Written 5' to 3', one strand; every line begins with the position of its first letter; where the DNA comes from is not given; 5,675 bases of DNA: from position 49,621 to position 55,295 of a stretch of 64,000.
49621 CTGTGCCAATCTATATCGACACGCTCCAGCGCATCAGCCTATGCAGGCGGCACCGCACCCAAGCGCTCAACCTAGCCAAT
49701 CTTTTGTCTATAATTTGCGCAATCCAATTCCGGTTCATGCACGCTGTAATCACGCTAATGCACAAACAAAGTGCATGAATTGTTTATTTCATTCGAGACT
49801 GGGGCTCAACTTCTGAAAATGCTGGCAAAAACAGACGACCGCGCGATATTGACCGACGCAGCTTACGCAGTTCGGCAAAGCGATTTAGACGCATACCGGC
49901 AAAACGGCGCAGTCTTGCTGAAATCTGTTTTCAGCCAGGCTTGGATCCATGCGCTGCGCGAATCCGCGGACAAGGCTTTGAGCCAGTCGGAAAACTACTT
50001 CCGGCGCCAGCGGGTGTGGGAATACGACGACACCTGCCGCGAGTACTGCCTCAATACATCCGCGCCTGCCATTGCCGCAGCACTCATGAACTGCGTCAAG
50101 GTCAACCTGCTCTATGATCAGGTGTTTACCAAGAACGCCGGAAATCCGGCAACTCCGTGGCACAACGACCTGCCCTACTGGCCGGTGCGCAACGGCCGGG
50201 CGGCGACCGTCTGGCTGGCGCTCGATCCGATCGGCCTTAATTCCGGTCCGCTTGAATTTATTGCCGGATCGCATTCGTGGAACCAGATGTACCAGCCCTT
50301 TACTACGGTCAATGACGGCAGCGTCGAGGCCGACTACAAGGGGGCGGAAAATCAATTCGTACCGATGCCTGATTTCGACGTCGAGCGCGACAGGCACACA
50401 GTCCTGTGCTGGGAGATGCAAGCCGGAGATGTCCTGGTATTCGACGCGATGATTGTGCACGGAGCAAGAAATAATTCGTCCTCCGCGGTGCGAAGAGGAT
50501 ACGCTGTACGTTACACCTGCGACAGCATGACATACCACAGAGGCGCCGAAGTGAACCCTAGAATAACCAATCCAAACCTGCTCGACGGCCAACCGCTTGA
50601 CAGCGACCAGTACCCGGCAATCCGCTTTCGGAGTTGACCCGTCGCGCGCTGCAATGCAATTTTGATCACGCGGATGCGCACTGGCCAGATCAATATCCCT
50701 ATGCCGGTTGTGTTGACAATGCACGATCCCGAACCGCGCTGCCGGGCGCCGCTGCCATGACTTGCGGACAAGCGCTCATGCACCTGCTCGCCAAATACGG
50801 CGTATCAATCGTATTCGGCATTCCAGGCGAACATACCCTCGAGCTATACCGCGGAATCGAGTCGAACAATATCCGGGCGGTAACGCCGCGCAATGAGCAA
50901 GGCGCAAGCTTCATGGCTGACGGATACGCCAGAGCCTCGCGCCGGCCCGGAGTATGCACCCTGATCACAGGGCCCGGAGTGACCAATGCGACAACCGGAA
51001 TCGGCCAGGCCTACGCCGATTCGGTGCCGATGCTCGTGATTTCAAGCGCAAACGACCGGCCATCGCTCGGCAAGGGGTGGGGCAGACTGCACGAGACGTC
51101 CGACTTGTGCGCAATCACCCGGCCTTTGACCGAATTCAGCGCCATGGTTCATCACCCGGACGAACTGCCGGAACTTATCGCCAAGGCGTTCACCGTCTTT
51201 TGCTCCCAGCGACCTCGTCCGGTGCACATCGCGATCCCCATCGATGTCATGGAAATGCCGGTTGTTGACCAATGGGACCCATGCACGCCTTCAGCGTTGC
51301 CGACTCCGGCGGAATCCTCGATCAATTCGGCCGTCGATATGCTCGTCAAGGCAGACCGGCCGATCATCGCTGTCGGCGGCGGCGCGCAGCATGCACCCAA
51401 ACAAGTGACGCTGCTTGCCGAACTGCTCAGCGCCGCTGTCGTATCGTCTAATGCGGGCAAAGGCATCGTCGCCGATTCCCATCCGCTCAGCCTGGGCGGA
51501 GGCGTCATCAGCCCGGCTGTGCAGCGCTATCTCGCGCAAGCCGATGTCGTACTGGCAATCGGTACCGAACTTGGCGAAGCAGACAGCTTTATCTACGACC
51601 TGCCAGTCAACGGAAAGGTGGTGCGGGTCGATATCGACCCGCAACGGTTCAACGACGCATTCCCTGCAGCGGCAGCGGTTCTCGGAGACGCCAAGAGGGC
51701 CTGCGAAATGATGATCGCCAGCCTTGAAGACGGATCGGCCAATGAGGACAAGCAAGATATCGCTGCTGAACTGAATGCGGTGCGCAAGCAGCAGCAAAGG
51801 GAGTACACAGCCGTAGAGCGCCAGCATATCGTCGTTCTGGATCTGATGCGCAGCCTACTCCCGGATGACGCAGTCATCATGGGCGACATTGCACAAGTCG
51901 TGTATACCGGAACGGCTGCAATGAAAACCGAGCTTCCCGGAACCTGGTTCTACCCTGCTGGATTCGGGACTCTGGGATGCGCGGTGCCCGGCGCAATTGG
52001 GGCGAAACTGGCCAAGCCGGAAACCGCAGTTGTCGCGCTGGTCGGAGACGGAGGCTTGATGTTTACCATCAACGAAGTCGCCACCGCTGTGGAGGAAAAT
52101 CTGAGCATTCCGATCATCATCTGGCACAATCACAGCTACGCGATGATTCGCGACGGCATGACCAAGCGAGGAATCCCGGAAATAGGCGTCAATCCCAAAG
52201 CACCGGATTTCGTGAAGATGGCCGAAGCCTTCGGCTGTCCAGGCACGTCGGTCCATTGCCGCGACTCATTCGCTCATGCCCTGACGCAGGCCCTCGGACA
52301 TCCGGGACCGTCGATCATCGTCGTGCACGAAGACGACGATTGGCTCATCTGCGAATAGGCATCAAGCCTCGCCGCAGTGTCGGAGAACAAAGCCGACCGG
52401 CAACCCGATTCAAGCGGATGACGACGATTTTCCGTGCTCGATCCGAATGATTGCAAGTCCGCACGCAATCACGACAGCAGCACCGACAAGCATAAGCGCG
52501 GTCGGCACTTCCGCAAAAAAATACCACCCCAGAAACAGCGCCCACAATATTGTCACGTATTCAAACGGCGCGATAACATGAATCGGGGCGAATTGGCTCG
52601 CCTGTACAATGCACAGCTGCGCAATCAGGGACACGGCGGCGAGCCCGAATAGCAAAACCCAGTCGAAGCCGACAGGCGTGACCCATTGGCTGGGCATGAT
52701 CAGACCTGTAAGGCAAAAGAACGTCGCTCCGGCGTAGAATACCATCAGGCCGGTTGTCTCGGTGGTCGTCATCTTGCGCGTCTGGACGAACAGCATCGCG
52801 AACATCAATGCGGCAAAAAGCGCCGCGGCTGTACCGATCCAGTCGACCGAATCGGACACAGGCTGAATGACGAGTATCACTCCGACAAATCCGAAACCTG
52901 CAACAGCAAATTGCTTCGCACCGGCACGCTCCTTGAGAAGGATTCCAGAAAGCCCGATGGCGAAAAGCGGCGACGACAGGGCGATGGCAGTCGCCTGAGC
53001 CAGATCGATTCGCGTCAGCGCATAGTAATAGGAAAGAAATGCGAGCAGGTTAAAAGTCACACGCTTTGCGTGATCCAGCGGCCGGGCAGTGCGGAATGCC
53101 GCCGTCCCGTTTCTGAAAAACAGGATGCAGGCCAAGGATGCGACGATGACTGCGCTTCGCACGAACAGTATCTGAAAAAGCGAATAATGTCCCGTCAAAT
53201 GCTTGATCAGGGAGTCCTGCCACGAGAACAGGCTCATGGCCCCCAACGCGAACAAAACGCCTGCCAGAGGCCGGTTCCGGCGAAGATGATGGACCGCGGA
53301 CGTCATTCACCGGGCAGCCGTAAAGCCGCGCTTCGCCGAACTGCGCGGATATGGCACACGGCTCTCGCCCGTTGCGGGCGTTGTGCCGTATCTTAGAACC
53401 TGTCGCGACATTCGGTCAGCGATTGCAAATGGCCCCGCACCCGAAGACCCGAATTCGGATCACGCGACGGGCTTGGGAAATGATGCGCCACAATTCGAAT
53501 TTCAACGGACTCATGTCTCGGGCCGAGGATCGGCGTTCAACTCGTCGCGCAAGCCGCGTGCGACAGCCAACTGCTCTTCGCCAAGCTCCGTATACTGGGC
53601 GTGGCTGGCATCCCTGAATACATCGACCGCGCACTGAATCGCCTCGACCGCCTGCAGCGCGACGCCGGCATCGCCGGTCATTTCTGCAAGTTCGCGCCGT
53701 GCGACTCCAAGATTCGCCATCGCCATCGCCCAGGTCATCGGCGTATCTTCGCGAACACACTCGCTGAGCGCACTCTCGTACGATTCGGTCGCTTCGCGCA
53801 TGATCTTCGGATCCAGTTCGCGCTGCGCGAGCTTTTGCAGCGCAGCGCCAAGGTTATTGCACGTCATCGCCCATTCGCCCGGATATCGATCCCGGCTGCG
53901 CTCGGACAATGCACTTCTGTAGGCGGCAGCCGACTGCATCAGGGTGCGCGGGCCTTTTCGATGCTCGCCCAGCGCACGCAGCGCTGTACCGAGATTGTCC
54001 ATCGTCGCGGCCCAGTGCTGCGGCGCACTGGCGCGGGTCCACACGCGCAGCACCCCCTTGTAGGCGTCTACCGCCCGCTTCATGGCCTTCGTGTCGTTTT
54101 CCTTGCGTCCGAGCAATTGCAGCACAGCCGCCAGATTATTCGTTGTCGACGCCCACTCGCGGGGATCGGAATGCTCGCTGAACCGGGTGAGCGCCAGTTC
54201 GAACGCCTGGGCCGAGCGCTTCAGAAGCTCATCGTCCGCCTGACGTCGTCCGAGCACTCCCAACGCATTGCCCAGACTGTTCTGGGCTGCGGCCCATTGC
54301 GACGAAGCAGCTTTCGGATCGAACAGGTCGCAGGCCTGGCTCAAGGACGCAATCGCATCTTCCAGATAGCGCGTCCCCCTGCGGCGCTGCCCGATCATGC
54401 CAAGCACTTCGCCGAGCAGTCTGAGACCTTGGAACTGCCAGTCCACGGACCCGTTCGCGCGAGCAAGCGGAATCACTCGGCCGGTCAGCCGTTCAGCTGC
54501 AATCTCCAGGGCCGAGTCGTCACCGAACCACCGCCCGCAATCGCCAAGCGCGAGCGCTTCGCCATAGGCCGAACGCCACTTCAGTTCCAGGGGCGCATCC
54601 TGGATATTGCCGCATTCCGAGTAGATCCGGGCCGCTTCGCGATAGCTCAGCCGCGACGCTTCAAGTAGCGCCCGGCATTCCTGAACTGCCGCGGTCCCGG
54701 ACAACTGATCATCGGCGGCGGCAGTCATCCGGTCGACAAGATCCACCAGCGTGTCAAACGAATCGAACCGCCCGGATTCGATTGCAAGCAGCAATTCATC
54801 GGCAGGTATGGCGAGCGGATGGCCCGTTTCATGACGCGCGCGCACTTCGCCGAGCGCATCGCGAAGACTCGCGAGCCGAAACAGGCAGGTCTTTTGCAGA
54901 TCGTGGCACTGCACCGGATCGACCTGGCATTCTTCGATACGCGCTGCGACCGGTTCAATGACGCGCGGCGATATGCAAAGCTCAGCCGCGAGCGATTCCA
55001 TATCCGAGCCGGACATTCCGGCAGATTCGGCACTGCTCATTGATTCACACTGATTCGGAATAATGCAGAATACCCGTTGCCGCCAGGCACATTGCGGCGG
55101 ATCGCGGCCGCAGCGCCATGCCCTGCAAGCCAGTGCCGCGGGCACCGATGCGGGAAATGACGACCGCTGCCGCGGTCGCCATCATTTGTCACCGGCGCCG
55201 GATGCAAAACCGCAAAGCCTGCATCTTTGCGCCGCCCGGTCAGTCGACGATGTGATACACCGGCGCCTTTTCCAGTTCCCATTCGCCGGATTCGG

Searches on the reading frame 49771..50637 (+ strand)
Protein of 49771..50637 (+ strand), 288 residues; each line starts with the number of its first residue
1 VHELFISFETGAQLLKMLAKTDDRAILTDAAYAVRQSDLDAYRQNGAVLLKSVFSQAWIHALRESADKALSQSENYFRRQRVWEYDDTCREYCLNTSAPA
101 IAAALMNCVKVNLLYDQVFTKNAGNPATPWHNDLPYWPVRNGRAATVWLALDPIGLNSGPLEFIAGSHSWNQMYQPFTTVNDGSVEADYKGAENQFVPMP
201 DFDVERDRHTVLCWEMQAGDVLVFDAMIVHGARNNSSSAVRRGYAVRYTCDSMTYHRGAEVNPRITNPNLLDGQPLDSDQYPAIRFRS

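Call 28: search_protein_families(library=pfam, proteins=[window:49771-50637:+])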
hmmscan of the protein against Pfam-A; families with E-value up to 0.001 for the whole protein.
window:49771-50637:+ (288 aa): 1 family
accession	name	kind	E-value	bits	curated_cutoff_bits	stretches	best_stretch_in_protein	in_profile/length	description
PF05721.19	PhyH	-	1.8e-30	107.3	22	1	42-243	1-213/213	Phytanoyl-CoA dioxygenase (PhyH)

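Call 88: search_protein_families(library=ncbifam, proteins=[window:49771-50637:+], max_evalue=1e-10)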
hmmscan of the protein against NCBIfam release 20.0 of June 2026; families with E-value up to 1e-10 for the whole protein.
window:49771-50637:+ (288 aa): 0 families

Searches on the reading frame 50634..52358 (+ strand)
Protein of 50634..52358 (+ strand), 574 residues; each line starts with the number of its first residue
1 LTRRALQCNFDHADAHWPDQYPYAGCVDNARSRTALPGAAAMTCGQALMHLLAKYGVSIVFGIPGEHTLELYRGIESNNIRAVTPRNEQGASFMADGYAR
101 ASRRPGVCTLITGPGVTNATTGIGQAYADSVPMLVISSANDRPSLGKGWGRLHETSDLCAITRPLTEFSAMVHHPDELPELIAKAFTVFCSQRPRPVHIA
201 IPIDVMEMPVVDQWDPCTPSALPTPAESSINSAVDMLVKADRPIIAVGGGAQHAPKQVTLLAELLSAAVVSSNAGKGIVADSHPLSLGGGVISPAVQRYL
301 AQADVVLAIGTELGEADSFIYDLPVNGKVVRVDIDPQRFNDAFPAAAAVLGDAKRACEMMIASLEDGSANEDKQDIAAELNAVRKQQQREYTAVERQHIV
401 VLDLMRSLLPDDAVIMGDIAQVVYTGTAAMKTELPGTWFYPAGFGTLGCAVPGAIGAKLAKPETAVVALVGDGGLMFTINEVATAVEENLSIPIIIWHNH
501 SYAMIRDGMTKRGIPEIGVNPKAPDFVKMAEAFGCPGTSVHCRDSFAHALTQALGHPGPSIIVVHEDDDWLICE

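Call 28: search_protein_families(library=pfam, proteins=[window:50634-52358:+])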
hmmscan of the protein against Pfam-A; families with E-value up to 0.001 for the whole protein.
window:50634-52358:+ (574 aa): 3 families
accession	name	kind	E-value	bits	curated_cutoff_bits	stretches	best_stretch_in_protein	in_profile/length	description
PF02776.23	TPP_enzyme_N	-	7.7e-38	129.4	26.8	1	42-149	1-109/119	Thiamine pyrophosphate enzyme, N-terminal TPP binding domain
PF02775.26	TPP_enzyme_C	-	8.2e-37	126.8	21.9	1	425-564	8-151/151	Thiamine pyrophosphate enzyme, C-terminal TPP binding domain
PF00205.28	TPP_enzyme_M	-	5.9e-28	97.7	30.4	1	230-358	1-135/137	Thiamine pyrophosphate enzyme, central domain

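Call 88: search_protein_families(library=ncbifam, proteins=[window:50634-52358:+], max_evalue=1e-10)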
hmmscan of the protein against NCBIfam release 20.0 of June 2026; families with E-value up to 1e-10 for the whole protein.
window:50634-52358:+ (574 aa): 52 families (the best 25 are shown)
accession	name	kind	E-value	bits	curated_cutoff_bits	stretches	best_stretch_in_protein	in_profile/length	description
NF005712.0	PRK07524.1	subfamily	3.3e-181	603.4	500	1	42-567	3-530/536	5-guanidino-2-oxopentanoate decarboxylase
NF006122.0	PRK08266.1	subfamily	1.5e-121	406.5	571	1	40-565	2-523/543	hypothetical protein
NF006187.0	PRK08322.1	equivalog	5.2e-98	328.8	509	1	42-565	2-527/548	acetolactate synthase large subunit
TIGR00118.1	acolac_lg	equivalog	1.4e-94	317.6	538.35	1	42-567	1-535/557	biosynthetic-type acetolactate synthase large subunit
NF005470.0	PRK07064.1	equivalog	4e-90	303.4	495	1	41-564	4-527/552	thiamine pyrophosphate-binding protein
NF006052.0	PRK08199.1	subfamily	6.4e-84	282.2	539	1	41-569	7-540/559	thiamine pyrophosphate protein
NF005860.0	PRK07789.1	equivalog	5.8e-83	279.2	881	1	33-554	25-565/615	acetolactate synthase large subunit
NF004919.0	PRK06276.1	equivalog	1.2e-81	274.8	866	1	42-567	1-539/582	acetolactate synthase large subunit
NF006016.1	PRK08155.1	equivalog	3.4e-81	273.3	870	1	42-565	3-531/554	acetolactate synthase large subunit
NF005039.0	PRK06456.1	equivalog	1.8e-79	267.8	868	1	46-567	6-545/572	acetolactate synthase large subunit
NF004710.0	PRK06048.1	equivalog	4.6e-79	266.4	976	1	41-565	7-536/561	acetolactate synthase large subunit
NF006524.0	PRK08978.1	equivalog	5.7e-79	265.8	738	1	43-568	2-526/548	acetolactate synthase 2 catalytic subunit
NF006378.0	PRK08617.1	equivalog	4.7e-78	262.9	510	1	43-564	9-536/556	acetolactate synthase AlsS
NF005651.0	PRK07418.1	subfamily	1.3e-76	258.1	942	1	39-565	16-558/617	acetolactate synthase large subunit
TIGR02418.1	acolac_catab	equivalog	1.8e-73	247.9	551.1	1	48-564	5-527/539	acetolactate synthase AlsS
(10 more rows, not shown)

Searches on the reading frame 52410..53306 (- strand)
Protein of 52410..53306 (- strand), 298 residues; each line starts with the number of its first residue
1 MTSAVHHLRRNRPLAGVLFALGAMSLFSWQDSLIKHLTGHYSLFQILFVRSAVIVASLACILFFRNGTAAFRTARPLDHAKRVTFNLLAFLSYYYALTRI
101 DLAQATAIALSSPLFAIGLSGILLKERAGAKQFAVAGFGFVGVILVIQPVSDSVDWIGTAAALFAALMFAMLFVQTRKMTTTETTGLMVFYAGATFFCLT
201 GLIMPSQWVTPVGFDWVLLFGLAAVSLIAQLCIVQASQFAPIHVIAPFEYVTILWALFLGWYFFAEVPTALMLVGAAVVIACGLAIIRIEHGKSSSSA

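Call 28: search_protein_families(library=pfam, proteins=[window:52410-53306:-])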
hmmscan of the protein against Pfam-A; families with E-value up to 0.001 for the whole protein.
window:52410-53306:- (298 aa): 1 family
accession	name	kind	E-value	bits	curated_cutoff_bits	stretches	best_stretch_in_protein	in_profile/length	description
PF00892.27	EamA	-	1.7e-21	77.3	28.2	2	15-147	2-134/135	EamA-like transporter family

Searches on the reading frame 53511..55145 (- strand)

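Call 29: search_protein_families(library=pfam, proteins=[window:53511-55145:-], max_evalue=1)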
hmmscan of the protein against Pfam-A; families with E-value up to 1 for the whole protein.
window:53511-55145:- (544 aa): 3 families
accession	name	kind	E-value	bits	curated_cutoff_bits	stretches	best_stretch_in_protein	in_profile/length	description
PF13374.12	TPR_10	-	1.6e-09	37.9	27.5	3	331-365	1-35/42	Tetratricopeptide repeat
PF13424.12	TPR_12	-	0.0011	19.5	30.1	1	351-397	15-63/77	Tetratricopeptide repeat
PF09986.15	DUF2225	-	0.044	13.9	21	0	397-469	88-161/214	Uncharacterized protein conserved in bacteria (DUF2225)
